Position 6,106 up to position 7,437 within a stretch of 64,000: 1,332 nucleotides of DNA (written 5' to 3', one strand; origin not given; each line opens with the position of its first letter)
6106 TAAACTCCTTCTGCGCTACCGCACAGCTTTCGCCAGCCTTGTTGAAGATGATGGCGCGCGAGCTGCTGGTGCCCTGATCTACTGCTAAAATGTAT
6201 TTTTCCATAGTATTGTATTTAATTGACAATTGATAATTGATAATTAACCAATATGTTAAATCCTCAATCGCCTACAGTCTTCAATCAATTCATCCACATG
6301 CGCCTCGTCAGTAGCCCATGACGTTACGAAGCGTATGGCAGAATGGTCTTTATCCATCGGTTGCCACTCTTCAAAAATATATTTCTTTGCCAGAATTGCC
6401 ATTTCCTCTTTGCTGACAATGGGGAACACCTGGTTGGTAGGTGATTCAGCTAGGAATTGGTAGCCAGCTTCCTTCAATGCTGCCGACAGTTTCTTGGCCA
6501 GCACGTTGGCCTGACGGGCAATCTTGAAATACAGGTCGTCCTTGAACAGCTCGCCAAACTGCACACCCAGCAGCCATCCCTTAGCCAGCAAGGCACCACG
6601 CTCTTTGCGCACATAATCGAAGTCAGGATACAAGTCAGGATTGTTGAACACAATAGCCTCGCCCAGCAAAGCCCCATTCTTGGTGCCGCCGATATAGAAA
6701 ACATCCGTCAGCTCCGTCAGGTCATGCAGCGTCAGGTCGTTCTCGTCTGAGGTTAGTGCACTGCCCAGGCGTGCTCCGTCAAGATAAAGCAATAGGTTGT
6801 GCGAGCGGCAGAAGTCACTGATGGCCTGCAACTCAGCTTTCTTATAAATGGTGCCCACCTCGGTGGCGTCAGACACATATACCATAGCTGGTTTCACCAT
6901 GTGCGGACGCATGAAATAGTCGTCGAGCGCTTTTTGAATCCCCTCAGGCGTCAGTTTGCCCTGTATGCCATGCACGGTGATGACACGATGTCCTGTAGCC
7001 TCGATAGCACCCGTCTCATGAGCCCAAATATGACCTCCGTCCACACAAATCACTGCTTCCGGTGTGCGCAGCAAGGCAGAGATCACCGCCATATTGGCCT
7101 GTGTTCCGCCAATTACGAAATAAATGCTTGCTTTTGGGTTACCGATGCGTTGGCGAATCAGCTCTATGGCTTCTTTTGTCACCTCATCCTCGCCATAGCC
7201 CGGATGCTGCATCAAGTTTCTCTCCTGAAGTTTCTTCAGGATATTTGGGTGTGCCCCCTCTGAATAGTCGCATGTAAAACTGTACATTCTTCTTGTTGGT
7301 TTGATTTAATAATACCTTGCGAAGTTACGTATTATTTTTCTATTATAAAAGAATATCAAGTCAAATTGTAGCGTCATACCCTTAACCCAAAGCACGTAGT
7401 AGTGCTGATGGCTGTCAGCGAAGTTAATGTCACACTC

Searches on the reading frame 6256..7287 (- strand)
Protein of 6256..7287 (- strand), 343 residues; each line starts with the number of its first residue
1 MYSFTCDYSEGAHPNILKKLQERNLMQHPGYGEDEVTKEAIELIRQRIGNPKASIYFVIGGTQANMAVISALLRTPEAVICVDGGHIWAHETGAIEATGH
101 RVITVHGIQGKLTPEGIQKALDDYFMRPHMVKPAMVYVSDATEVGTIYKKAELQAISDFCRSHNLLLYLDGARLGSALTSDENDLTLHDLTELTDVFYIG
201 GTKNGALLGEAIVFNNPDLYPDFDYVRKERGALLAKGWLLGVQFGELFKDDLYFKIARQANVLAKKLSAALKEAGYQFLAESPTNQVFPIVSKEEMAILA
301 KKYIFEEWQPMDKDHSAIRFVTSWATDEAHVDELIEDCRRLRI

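Call 33: search_protein_families(library=pfam, proteins=[window:6256-7287:-])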
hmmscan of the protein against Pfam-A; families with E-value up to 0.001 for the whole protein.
window:6256-7287:- (343 aa): 2 families
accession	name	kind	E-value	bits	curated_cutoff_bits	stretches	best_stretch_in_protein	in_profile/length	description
PF01212.27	Beta_elim_lyase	-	3.2e-30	105.9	27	1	26-288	23-282/288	Beta-eliminating lyase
PF00155.27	Aminotran_1_2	-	4.4e-06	26.6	19.7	1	14-172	20-187/361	Aminotransferase class I and II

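Call 37: find_encoding_contigs(protein=window:6256-7287:-, flank=4000, max_places=10)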
Protein window:6256-7287:- (343 aa): 24 contigs read that carry it; 2 places shown.
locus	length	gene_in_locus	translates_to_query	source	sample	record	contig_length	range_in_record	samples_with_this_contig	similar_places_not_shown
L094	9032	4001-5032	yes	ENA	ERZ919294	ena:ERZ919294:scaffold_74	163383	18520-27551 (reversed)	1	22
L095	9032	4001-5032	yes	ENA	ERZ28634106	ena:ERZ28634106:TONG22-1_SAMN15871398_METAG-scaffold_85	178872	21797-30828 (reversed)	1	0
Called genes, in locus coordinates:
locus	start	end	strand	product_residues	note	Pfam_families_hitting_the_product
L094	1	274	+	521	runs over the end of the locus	PF12801:Fer4_5, PF12801:Fer4_5 (weak), PF13183:Fer4_8 (weak), PF13187:Fer4_9 (weak), PF12838:Fer4_7, PF13187:Fer4_9 (weak), PF00037:Fer4 (weak), PF12837:Fer4_6 (weak), +6 more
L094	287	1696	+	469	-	PF00248:Aldo_ket_red, PF13187:Fer4_9 (weak)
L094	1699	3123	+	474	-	PF00248:Aldo_ket_red, PF13187:Fer4_9 (weak)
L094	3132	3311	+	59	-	-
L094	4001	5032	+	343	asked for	PF00155:Aminotran_1_2 (weak), PF01212:Beta_elim_lyase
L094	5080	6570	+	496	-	PF00370:FGGY_N, PF02782:FGGY_C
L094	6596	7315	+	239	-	PF00230:MIP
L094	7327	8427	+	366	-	PF10282:Lactonase, PF00400:WD40 (faint), PF25174:Beta-prop_THOC3 (weak)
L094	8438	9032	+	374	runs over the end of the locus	PF16115:DUF4831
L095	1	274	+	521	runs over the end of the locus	PF12801:Fer4_5, PF12801:Fer4_5 (weak), PF13183:Fer4_8 (weak), PF13187:Fer4_9 (weak), PF12838:Fer4_7, PF13187:Fer4_9 (weak), PF00037:Fer4 (weak), PF12837:Fer4_6 (weak), +6 more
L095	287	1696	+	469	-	PF00248:Aldo_ket_red, PF13187:Fer4_9 (weak)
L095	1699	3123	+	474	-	PF00248:Aldo_ket_red, PF13187:Fer4_9 (weak)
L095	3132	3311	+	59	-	-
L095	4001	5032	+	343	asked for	PF00155:Aminotran_1_2 (weak), PF01212:Beta_elim_lyase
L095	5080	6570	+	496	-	PF00370:FGGY_N, PF02782:FGGY_C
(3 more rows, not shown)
